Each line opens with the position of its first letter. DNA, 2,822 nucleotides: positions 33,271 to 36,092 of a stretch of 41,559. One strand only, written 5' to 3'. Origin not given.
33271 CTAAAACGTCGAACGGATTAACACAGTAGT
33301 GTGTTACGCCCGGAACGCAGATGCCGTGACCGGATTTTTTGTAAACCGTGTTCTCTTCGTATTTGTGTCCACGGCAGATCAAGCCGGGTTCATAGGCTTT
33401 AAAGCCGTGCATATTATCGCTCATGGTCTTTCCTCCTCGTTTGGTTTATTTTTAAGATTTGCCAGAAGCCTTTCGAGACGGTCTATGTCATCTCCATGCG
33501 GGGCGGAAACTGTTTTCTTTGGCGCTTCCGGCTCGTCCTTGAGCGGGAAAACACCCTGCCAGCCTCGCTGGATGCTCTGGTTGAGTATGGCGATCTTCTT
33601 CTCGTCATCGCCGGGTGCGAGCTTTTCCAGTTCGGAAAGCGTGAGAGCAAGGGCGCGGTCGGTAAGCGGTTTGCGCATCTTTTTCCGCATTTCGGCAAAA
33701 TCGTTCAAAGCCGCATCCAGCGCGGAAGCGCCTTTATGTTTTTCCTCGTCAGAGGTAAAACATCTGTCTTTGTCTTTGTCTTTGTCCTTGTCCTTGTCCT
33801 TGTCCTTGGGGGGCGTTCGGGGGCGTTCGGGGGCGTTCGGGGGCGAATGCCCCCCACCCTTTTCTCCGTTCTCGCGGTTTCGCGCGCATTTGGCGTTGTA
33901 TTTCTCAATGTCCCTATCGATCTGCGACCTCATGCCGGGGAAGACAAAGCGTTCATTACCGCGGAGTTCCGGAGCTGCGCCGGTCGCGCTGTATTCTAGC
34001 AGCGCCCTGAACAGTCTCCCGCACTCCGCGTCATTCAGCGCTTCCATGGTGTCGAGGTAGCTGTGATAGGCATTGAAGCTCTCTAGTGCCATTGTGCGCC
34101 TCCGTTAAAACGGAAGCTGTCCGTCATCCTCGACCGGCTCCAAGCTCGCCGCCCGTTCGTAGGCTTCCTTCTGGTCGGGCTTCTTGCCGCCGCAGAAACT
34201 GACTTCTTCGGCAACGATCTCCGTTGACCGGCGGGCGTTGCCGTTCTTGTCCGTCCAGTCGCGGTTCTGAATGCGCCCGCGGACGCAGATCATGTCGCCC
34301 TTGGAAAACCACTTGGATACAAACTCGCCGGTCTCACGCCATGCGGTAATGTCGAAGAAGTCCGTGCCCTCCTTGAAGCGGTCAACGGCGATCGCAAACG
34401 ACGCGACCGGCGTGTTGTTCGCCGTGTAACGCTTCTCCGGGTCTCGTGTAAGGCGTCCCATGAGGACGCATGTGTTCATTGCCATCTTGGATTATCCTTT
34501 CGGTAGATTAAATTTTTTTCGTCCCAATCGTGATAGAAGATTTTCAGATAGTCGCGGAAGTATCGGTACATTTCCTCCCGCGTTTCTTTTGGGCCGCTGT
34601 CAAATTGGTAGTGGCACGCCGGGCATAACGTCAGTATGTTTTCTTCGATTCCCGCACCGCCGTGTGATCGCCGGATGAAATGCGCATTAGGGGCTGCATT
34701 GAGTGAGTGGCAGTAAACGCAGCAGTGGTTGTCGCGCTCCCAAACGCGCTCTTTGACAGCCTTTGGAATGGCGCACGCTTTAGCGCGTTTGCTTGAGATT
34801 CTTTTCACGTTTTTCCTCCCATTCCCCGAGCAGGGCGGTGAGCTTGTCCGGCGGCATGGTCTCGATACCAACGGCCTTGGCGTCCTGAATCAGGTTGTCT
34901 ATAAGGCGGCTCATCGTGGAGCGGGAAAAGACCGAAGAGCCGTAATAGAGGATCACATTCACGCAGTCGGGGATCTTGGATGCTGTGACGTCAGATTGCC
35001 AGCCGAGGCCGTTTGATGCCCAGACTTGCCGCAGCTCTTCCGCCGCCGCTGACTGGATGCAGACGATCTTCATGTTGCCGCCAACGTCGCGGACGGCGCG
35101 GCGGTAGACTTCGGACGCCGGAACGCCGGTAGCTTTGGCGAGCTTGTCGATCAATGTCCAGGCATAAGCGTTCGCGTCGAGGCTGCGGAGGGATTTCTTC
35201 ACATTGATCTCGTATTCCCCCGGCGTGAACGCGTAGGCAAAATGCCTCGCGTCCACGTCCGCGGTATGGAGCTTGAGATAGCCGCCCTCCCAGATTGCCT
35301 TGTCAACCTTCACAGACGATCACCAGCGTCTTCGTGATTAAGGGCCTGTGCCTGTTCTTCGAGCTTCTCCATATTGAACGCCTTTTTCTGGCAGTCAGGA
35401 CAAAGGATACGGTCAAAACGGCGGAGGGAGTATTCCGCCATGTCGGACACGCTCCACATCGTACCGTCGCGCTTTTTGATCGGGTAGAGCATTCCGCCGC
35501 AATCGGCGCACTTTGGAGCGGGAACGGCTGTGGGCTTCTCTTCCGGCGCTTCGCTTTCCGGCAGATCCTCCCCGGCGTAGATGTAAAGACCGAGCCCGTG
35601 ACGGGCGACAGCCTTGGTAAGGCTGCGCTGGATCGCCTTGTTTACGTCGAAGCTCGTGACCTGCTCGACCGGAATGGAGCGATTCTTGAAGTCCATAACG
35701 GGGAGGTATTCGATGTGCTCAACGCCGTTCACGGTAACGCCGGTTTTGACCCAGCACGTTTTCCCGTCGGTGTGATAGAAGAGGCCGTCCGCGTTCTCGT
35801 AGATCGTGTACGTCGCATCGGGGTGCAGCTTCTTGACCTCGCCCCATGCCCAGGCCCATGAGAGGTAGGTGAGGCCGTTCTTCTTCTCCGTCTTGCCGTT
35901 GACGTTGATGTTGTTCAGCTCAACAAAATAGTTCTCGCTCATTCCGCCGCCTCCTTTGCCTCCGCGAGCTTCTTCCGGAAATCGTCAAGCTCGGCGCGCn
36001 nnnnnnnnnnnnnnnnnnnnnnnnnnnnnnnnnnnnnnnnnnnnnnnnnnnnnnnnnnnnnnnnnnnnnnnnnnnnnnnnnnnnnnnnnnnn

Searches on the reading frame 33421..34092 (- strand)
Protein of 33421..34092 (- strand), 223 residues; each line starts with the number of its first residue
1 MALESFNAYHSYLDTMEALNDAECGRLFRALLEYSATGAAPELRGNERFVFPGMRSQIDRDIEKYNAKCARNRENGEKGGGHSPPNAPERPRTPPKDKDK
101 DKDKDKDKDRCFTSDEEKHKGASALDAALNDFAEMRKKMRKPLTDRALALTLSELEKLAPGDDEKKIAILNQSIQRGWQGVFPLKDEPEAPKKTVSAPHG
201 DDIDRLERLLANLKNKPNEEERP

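Call 23: search_protein_families(library=pfam, proteins=[window:33421-34092:-], max_evalue=0.001)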
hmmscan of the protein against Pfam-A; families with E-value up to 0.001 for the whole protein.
window:33421-34092:- (223 aa): 1 family
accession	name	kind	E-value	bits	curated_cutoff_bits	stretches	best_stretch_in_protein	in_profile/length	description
PF19808.4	DUF6291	-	1.8e-22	79.7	27.2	1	5-80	1-76/79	Family of unknown function (DUF6291)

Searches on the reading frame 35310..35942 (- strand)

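Call 23: search_protein_families(library=pfam, proteins=[window:35310-35942:-], max_evalue=0.001)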
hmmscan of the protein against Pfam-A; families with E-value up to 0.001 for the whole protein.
window:35310-35942:- (210 aa): 1 family
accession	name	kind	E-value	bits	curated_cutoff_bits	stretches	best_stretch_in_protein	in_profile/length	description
PF06378.16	SSAP_Sak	-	1.4e-44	151.7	22.3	1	5-138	2-138/152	Sak Single Strand Annealing Protein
